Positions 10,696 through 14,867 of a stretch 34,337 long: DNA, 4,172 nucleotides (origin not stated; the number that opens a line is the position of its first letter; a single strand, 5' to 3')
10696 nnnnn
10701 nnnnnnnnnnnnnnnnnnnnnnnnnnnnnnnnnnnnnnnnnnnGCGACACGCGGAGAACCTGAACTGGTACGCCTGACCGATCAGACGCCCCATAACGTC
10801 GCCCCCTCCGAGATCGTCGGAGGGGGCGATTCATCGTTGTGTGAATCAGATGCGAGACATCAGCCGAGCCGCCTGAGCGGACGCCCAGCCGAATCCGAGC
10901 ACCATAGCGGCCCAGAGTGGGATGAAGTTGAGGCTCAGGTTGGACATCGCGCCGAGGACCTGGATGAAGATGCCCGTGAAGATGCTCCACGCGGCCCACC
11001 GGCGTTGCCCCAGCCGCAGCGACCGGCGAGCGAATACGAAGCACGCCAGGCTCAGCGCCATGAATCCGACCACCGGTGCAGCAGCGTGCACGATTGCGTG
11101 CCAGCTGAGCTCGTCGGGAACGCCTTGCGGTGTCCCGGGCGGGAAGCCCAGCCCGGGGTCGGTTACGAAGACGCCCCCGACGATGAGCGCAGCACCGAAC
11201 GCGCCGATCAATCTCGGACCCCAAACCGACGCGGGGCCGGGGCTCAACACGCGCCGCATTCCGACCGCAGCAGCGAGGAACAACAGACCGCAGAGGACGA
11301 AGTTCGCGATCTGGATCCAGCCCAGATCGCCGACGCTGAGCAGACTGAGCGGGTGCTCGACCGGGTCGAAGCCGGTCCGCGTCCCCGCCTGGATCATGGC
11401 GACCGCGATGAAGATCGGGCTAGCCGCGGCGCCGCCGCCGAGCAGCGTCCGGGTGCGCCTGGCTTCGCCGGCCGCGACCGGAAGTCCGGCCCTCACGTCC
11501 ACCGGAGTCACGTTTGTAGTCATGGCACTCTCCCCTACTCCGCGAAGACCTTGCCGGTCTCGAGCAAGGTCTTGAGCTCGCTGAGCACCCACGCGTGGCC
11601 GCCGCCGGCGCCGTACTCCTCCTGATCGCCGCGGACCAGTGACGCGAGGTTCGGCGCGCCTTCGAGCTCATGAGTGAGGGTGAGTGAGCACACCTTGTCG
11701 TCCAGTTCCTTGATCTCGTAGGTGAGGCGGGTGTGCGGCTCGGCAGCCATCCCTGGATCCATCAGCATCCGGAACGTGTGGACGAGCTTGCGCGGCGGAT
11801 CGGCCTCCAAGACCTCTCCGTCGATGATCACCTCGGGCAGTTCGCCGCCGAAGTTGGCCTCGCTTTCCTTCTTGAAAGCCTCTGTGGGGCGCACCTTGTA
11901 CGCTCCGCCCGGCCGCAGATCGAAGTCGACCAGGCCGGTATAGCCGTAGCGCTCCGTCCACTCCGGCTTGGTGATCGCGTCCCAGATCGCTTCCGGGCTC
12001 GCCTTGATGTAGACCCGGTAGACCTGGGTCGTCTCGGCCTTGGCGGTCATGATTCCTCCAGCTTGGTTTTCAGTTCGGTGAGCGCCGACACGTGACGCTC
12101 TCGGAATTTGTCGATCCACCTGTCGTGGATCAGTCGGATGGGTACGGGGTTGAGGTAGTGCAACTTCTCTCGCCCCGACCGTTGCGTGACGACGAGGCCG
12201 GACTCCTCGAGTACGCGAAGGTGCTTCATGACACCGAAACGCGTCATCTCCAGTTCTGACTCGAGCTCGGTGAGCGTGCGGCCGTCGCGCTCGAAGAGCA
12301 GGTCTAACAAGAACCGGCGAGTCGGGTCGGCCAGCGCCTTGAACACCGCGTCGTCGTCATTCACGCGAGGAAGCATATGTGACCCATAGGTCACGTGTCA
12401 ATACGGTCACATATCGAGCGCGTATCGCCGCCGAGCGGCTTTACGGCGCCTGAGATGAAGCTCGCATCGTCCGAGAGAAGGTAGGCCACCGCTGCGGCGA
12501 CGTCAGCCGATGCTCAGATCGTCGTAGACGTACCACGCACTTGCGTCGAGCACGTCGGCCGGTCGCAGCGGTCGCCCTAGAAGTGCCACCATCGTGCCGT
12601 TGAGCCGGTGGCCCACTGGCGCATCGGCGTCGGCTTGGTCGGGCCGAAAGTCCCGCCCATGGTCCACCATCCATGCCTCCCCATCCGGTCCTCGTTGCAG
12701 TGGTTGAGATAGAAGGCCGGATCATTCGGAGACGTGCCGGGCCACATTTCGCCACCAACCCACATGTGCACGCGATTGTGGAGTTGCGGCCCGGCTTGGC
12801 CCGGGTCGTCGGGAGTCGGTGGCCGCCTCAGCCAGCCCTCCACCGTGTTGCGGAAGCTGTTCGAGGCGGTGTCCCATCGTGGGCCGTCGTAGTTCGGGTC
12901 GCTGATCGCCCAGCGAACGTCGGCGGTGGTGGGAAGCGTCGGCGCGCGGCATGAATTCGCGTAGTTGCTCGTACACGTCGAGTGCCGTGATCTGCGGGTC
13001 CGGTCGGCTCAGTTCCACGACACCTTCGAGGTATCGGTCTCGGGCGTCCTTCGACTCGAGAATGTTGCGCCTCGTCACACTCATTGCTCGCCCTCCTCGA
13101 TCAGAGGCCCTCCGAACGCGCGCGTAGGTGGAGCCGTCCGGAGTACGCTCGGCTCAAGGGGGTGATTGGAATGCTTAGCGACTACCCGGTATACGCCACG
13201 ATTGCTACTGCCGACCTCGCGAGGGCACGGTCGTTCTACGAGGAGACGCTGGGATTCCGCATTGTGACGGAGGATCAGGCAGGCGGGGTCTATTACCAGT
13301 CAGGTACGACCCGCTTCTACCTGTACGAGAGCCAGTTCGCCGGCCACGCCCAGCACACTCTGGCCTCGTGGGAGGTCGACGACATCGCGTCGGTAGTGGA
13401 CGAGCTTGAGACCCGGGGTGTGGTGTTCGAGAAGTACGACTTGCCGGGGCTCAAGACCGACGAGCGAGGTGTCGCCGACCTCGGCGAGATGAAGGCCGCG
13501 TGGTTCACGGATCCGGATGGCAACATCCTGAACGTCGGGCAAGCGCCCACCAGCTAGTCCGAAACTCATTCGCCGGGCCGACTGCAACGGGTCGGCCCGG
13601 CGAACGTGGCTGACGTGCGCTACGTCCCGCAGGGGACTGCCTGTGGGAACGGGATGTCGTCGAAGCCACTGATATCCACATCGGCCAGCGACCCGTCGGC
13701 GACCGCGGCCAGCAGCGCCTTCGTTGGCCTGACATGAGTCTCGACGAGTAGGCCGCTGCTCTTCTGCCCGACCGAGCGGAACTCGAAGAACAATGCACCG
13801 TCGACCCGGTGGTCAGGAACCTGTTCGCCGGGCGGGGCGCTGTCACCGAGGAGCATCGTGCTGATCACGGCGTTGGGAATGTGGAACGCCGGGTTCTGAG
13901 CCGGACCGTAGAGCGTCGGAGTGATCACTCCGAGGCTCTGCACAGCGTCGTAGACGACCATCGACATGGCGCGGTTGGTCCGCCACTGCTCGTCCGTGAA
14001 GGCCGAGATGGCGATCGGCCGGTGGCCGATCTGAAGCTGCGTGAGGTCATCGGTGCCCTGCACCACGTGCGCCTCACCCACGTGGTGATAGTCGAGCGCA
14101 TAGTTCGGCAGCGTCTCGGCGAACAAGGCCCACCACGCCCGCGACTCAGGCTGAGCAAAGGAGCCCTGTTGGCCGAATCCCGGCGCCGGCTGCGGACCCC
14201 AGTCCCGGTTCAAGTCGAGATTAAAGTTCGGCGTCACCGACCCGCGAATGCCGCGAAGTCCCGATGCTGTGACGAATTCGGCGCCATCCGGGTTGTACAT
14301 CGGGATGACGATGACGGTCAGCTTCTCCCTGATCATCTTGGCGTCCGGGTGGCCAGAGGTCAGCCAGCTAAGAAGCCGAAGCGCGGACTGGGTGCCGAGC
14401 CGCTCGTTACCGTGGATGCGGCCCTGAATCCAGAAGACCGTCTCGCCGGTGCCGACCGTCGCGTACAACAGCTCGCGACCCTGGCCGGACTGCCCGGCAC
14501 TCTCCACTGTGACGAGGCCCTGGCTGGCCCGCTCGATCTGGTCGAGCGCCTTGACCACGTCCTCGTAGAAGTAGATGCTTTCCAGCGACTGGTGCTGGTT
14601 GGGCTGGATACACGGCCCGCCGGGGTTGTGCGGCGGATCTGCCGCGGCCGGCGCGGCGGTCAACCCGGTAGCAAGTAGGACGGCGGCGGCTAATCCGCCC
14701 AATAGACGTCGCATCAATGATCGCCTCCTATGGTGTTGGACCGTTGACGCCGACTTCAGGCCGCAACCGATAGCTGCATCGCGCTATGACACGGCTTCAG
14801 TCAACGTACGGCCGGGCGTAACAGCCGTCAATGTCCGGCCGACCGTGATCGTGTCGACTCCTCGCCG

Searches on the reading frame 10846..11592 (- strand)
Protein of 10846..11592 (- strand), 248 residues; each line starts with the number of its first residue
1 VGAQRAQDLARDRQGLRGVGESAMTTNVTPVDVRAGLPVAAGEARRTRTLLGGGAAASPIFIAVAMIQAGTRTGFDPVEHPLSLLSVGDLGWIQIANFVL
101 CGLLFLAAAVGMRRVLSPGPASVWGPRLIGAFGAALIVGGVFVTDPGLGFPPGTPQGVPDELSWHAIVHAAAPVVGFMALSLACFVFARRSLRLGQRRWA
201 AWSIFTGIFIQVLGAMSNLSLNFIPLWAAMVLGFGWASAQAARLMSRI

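Call 57: search_protein_families(library=pfam, proteins=[window:10846-11592:-], max_evalue=0.0001)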
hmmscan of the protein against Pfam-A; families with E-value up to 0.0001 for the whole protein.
window:10846-11592:- (248 aa): 1 family
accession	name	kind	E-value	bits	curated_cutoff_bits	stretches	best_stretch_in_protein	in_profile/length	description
PF06197.19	DUF998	-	1.5e-36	126.2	30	1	56-218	2-151/184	Protein of unknown function (DUF998)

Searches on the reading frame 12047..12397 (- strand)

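Call 57: search_protein_families(library=pfam, proteins=[window:12047-12397:-], max_evalue=0.0001)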
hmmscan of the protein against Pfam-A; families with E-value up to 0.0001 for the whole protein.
window:12047-12397:- (116 aa): 3 families
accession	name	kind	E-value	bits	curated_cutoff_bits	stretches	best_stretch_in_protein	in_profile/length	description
PF12840.13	HTH_20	-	1.3e-10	41.5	27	1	22-71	1-50/51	Helix-turn-helix domain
PF01022.26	HTH_5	-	1.6e-07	31.5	22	1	24-69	1-45/47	Bacterial regulatory protein, arsR family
PF12802.13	MarR_2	-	6.1e-05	23.5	27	1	36-76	16-57/61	MarR family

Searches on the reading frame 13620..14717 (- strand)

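Call 57: search_protein_families(library=pfam, proteins=[window:13620-14717:-], max_evalue=0.0001)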
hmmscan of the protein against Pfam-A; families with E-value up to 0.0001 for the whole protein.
window:13620-14717:- (365 aa): 1 family
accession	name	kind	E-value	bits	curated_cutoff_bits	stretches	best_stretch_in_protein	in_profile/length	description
PF00246.29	Peptidase_M14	-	5.3e-21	75.9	21.6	1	56-219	3-190/286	Zinc carboxypeptidase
